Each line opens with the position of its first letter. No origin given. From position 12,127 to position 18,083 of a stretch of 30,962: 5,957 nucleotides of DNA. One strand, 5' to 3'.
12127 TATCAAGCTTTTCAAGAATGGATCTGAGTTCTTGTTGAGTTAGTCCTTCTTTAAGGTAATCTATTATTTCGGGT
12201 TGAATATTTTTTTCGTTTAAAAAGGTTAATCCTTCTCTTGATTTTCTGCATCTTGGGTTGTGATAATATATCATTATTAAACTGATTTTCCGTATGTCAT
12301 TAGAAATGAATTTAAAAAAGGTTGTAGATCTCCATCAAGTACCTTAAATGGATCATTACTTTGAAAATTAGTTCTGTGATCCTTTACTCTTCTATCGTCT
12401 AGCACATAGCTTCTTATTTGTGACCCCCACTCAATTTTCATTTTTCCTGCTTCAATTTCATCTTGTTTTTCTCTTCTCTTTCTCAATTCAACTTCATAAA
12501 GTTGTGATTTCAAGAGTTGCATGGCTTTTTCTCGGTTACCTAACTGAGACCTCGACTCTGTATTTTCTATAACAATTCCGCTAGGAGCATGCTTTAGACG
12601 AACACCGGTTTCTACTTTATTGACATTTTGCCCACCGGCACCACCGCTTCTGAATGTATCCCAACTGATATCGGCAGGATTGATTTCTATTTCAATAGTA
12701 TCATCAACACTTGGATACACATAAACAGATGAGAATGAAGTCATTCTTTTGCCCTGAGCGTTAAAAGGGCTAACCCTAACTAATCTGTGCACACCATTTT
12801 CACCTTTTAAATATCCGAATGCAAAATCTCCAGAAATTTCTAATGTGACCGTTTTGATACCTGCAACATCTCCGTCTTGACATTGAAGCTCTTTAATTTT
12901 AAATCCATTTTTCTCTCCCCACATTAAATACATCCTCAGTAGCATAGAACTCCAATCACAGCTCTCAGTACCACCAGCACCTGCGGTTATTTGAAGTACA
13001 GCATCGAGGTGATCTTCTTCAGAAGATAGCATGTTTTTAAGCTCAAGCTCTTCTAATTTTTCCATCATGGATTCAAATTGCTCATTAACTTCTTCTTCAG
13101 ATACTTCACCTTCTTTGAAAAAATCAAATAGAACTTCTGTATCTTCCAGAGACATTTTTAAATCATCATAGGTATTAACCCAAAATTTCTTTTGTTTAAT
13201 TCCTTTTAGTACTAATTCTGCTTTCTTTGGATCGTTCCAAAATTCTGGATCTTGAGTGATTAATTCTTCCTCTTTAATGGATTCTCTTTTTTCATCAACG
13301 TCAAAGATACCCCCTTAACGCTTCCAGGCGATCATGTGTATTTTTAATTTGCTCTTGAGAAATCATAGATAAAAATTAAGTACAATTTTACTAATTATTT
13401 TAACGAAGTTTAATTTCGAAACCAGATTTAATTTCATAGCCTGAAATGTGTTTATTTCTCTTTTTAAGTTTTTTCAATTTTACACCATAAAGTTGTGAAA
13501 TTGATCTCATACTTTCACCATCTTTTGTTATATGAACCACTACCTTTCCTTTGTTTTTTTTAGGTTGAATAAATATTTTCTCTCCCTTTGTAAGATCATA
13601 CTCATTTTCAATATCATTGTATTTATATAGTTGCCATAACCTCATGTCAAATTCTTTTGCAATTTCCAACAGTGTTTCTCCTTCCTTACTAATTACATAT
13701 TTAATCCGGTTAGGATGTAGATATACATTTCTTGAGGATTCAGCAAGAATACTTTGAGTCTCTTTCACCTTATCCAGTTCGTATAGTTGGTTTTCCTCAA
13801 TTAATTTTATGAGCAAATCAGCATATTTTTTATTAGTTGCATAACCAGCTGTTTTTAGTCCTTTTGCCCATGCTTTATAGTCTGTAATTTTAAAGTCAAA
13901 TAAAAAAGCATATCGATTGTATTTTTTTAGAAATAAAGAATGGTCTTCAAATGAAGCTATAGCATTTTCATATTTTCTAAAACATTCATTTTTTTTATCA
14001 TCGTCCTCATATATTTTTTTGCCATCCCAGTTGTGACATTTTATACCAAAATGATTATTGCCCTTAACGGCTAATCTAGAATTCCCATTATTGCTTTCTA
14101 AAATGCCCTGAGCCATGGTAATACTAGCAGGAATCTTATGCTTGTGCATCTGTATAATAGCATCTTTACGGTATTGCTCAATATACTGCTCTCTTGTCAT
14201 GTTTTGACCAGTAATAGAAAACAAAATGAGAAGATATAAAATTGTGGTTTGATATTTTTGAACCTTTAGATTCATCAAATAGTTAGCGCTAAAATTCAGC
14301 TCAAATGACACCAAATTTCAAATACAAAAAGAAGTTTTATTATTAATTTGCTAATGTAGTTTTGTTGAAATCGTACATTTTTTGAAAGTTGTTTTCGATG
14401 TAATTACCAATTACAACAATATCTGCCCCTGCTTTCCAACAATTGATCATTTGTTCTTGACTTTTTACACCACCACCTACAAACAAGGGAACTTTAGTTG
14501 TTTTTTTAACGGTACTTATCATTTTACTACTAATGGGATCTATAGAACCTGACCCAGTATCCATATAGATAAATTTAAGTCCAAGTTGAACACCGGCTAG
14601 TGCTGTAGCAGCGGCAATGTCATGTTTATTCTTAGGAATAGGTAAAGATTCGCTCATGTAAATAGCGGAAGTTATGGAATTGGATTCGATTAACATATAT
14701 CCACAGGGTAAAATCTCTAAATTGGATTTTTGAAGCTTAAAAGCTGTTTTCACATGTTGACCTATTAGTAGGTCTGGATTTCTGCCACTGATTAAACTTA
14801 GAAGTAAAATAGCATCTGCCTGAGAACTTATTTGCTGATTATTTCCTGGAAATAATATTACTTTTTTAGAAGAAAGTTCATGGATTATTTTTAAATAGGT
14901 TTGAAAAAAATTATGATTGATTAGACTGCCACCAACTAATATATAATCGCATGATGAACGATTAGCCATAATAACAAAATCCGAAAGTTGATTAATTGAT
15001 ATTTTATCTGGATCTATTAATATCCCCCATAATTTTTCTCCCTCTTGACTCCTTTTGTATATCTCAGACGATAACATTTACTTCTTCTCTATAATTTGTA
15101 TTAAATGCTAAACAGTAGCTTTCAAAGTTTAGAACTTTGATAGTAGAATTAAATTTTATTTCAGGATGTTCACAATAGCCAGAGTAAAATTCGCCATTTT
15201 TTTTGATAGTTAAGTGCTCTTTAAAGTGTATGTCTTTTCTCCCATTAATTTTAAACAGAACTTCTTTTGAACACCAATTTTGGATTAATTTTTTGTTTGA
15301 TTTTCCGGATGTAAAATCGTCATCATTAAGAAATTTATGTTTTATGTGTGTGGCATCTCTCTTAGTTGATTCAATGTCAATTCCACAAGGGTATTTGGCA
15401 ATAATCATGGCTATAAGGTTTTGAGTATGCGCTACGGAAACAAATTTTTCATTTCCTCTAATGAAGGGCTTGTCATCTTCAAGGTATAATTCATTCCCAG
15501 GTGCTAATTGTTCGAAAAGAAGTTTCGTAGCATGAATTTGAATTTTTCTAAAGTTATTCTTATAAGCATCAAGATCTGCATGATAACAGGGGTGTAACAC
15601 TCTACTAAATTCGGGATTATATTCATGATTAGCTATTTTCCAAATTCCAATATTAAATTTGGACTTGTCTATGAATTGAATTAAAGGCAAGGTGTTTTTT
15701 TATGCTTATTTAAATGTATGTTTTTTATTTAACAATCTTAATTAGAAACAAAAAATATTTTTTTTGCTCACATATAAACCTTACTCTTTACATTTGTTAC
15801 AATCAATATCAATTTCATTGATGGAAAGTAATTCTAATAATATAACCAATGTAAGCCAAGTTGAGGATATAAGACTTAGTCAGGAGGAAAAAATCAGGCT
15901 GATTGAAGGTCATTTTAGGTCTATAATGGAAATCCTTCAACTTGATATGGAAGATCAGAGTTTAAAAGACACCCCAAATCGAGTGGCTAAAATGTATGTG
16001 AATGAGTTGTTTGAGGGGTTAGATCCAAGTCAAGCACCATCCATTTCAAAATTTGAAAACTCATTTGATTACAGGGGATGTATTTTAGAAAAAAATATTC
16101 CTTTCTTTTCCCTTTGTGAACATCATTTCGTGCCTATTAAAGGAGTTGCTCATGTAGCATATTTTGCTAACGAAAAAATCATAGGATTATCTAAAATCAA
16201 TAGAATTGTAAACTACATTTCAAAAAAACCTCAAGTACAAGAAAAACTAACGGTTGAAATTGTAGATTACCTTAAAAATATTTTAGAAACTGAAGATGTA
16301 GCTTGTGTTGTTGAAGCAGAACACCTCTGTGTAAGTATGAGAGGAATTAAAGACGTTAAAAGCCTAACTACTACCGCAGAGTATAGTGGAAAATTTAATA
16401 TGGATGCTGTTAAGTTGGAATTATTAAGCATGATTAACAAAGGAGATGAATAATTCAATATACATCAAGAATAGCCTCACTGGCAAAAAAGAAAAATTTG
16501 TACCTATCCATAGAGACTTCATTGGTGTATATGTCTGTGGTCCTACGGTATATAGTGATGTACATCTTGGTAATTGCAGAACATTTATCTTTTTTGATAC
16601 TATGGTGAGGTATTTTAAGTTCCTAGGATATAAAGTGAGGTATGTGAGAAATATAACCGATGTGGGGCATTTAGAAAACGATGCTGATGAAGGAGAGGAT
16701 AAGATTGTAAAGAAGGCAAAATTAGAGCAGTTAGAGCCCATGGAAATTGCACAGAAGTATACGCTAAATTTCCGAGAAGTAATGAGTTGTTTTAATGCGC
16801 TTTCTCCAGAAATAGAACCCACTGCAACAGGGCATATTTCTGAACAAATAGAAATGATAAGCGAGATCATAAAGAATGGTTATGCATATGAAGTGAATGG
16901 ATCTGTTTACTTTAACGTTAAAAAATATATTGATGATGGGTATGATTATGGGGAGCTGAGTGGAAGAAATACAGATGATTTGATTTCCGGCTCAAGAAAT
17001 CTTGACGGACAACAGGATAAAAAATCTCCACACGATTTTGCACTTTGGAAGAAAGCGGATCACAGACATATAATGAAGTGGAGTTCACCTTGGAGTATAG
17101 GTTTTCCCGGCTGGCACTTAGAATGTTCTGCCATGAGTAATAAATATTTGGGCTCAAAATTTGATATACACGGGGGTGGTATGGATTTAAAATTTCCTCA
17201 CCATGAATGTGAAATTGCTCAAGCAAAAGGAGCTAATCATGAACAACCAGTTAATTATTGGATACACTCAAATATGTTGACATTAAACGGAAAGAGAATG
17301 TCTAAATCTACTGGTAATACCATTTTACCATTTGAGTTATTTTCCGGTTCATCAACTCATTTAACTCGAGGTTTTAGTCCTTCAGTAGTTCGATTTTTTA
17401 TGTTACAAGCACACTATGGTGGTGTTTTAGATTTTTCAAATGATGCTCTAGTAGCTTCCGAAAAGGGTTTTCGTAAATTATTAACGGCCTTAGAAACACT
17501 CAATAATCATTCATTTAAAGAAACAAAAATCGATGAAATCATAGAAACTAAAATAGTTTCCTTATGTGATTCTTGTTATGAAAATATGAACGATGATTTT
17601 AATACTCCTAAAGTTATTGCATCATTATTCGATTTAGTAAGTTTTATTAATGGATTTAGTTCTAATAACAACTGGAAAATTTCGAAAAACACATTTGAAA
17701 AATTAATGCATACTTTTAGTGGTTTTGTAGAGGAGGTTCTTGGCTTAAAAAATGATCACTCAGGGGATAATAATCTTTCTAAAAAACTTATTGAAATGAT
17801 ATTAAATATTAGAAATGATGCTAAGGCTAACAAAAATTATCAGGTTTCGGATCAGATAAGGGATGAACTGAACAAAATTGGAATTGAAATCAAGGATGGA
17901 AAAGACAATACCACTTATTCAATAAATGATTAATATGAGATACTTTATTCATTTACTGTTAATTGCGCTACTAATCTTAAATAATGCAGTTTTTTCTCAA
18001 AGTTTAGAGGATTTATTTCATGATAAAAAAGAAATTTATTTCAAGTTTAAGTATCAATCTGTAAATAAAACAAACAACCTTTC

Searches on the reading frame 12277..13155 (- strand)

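Call 60: search_protein_families(library=pfam, proteins=[window:12277-13155:-], max_evalue=0.0001)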
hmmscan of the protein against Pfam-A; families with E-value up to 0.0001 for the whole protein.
window:12277-13155:- (292 aa): 2 families
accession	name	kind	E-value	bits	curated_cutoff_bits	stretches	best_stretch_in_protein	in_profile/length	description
PF03462.23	PCRF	-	3.2e-43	148.2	24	1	14-144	61-194/194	PCRF domain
PF00472.26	RF-1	-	1.9e-37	128.2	35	1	153-261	2-116/116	RF-1 domain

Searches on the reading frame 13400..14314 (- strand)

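Call 60: search_protein_families(library=pfam, proteins=[window:13400-14314:-], max_evalue=0.0001)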
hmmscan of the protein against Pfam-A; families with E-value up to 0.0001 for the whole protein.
window:13400-14314:- (304 aa): 2 families
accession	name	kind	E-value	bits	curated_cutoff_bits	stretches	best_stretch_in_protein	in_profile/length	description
PF01832.25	Glucosaminidase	-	3.2e-35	121.9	30.2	1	51-177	3-123/123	Mannosyl-glycoprotein endo-beta-N-acetylglucosaminidase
PF01476.26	LysM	-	5.4e-11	42.7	20.9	0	262-303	2-42/43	LysM domain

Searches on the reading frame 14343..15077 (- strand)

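Call 60: search_protein_families(library=pfam, proteins=[window:14343-15077:-], max_evalue=0.0001)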
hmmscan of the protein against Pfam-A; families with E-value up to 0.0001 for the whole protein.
window:14343-15077:- (244 aa): 3 families
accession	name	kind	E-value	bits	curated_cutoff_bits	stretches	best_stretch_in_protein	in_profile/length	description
PF01884.23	PcrB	-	1.7e-39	136.1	23.9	1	19-236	10-220/226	PcrB family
PF00977.27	His_biosynth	-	6.8e-06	26.1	23.6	1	179-229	57-107/228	Histidine biosynthesis protein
PF04481.18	DUF561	-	1.1e-05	25.2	21.6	1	184-228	50-91/243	Protein of unknown function (DUF561)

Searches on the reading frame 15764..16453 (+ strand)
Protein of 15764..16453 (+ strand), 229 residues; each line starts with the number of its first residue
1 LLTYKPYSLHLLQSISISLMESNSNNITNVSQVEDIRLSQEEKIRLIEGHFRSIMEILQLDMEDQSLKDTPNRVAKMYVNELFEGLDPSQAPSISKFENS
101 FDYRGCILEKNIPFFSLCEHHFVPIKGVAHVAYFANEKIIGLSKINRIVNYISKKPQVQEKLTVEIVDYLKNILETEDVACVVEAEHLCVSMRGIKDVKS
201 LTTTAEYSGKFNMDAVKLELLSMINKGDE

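Call 60: search_protein_families(library=pfam, proteins=[window:15764-16453:+], max_evalue=0.0001)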
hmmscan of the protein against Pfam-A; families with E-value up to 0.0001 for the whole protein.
window:15764-16453:+ (229 aa): 1 family
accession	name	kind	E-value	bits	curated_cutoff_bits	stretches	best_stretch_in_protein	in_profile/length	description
PF01227.27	GTP_cyclohydroI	-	9.9e-59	198.2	27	1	47-221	1-175/179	GTP cyclohydrolase I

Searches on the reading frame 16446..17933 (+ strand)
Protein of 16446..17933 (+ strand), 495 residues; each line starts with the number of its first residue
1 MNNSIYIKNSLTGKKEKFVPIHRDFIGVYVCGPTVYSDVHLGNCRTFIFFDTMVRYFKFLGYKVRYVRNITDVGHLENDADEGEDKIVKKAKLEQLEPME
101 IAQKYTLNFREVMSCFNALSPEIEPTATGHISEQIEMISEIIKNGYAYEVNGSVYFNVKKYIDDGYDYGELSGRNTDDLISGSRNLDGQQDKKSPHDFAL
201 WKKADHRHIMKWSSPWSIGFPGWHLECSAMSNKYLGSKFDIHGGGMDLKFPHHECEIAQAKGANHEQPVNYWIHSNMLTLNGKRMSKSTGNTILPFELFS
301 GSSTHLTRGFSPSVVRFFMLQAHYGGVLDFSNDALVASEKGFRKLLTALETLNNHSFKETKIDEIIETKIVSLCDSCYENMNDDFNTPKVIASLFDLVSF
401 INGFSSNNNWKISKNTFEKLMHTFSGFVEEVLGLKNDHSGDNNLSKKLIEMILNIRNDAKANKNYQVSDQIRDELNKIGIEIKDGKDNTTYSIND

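Call 60: search_protein_families(library=pfam, proteins=[window:16446-17933:+], max_evalue=0.0001)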
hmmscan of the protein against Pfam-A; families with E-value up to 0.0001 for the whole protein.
window:16446-17933:+ (495 aa): 4 families
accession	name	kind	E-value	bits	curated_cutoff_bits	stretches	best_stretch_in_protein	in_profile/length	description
PF01406.26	tRNA-synt_1e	-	3.3e-95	319.4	27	1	18-338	2-299/301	tRNA synthetases class I (C) catalytic domain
PF09190.17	DALR_2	-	3.2e-10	40.8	22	1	378-434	3-55/57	DALR domain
PF09334.17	tRNA-synt_1g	-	5.6e-09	35.7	20.1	1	37-159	12-125/391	tRNA synthetases class I (M)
PF00133.28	tRNA-synt_1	-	2.4e-05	23.7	22.7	0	240-326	330-409/414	tRNA synthetases class I (I, L, M and V)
